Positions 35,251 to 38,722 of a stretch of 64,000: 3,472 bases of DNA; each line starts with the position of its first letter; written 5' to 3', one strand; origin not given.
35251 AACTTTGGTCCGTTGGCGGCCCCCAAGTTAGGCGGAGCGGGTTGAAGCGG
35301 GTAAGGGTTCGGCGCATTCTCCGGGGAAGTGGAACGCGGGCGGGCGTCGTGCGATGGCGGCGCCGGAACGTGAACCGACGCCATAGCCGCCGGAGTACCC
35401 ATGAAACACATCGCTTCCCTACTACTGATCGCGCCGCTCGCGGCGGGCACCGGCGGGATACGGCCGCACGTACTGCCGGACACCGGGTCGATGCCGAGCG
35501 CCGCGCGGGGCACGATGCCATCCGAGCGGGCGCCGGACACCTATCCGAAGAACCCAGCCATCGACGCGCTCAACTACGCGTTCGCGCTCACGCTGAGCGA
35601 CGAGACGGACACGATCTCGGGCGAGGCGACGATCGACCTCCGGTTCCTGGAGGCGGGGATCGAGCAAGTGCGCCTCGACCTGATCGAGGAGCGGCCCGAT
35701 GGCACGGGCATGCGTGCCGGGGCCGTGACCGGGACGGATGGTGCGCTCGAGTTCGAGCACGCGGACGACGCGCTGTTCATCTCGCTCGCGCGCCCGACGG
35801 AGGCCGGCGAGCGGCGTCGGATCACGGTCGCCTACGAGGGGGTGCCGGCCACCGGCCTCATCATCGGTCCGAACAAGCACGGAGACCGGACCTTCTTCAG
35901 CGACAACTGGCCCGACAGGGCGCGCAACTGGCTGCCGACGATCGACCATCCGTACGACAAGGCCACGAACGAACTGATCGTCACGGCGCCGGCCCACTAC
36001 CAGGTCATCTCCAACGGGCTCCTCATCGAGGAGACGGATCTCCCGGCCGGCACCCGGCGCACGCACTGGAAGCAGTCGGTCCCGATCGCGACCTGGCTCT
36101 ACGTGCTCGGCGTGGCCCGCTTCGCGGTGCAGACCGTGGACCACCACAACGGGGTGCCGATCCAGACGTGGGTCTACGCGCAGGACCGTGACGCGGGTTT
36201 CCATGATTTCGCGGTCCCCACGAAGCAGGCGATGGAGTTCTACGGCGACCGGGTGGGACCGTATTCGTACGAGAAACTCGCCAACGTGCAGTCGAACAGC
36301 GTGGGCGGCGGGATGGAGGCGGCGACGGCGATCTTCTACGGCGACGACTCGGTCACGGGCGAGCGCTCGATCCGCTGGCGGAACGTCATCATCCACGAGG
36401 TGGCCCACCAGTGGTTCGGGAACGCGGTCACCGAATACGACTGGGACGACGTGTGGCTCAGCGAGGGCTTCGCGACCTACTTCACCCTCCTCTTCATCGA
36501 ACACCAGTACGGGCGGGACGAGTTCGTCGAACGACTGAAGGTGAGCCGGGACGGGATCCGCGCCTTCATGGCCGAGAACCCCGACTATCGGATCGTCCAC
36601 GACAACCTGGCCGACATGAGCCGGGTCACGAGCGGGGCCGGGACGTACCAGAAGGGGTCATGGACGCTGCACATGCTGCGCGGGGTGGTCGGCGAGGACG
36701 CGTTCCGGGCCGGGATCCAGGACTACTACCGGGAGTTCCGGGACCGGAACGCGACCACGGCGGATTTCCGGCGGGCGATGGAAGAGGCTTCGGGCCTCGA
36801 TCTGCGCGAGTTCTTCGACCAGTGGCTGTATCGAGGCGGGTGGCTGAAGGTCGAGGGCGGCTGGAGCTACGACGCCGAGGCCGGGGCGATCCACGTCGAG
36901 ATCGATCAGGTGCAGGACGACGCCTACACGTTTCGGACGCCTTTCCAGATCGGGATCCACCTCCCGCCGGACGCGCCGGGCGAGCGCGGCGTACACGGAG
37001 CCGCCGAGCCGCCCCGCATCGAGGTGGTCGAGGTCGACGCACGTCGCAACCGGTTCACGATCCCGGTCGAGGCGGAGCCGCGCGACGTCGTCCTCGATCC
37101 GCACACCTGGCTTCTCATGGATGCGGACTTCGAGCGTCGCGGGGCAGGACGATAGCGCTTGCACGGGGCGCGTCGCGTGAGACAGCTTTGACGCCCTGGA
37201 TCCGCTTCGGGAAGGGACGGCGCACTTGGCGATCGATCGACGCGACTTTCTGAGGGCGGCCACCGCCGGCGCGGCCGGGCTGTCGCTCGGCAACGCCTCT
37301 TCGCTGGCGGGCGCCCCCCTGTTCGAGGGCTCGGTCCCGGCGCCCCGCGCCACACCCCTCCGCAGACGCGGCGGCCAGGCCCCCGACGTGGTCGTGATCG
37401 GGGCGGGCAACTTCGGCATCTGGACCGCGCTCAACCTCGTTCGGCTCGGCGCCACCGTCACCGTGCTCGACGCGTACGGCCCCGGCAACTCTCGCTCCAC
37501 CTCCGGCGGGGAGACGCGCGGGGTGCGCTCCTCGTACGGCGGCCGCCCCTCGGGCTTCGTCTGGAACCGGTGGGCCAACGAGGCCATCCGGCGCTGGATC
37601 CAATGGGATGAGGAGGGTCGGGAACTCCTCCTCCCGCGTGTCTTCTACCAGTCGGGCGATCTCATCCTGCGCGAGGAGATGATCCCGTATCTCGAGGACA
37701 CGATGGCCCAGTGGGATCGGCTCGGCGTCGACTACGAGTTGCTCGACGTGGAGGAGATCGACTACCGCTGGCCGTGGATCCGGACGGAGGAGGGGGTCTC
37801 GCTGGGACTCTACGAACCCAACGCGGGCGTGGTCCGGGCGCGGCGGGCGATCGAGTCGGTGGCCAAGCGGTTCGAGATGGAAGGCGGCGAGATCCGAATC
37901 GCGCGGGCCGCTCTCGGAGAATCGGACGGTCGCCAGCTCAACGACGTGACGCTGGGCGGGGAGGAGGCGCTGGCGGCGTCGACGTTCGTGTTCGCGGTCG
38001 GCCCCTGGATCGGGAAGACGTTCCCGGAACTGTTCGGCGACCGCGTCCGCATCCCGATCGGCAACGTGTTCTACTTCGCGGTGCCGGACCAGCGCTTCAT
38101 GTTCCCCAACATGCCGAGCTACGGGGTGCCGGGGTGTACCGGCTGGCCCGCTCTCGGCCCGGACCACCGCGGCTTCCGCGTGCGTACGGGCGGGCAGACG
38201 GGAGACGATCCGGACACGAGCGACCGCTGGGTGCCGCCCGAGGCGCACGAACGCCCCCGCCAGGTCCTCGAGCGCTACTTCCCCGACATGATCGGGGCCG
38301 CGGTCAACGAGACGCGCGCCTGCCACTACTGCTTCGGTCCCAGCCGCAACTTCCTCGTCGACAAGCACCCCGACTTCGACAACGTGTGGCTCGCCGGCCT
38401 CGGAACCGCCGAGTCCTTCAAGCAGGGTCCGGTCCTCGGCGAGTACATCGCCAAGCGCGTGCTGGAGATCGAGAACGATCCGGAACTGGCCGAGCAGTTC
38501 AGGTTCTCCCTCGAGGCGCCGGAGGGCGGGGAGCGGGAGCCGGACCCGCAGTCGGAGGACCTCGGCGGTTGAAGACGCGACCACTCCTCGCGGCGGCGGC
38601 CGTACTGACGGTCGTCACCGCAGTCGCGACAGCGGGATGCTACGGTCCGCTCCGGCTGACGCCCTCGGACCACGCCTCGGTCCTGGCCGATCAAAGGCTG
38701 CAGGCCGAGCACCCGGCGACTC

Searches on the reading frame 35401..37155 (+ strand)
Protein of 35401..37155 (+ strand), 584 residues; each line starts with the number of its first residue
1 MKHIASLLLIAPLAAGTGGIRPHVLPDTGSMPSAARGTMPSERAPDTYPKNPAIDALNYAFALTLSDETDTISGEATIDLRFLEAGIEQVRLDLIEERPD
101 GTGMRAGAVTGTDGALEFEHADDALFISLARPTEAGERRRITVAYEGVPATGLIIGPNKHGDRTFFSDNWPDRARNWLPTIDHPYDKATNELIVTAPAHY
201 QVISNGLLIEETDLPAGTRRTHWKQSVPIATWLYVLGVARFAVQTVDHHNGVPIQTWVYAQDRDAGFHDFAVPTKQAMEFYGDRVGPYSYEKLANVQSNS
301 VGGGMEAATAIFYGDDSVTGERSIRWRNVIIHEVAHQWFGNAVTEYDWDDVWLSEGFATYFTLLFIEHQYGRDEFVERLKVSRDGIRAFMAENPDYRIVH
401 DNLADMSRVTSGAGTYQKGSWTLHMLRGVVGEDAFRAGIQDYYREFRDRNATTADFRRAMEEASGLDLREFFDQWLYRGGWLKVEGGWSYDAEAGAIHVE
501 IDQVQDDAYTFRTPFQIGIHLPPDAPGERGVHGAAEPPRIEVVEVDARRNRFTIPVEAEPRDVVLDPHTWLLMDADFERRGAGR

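Call 13: search_protein_families(library=pfam, proteins=[window:35401-37155:+], max_evalue=0.001)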
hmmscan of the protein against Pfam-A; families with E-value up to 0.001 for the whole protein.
window:35401-37155:+ (584 aa): 2 families
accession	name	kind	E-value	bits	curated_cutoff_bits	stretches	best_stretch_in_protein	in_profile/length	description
PF01433.26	Peptidase_M1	-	5.5e-38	131.2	27.7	1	274-475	6-218/218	Peptidase family M1 domain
PF17900.6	Peptidase_M1_N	-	7.5e-15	56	25.8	1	58-233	4-186/186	Peptidase M1 N-terminal domain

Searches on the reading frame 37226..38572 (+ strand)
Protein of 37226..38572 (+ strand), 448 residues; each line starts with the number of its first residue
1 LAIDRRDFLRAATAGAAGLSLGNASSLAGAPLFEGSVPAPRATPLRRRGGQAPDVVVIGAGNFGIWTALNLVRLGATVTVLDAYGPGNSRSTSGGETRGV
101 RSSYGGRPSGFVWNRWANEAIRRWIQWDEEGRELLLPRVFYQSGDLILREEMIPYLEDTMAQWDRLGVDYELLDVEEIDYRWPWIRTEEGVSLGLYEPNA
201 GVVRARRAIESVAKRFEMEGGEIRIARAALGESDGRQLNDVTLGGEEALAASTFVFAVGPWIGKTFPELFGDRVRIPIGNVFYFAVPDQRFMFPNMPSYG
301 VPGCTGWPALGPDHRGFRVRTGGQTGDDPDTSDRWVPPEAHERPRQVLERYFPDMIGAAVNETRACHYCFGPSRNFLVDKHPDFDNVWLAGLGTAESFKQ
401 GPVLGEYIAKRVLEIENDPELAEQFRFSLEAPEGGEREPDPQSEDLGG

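Call 13: search_protein_families(library=pfam, proteins=[window:37226-38572:+], max_evalue=0.001)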
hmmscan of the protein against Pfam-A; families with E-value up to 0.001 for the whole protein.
window:37226-38572:+ (448 aa): 2 families
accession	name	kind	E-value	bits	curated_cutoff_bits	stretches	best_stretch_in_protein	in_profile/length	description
PF01266.30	DAO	-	7e-41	141.4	27.9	1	54-411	1-353/353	FAD dependent oxidoreductase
PF10518.14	TAT_signal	-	0.00091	19.5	22.7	0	3-22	2-21/21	TAT (twin-arginine translocation) pathway signal sequence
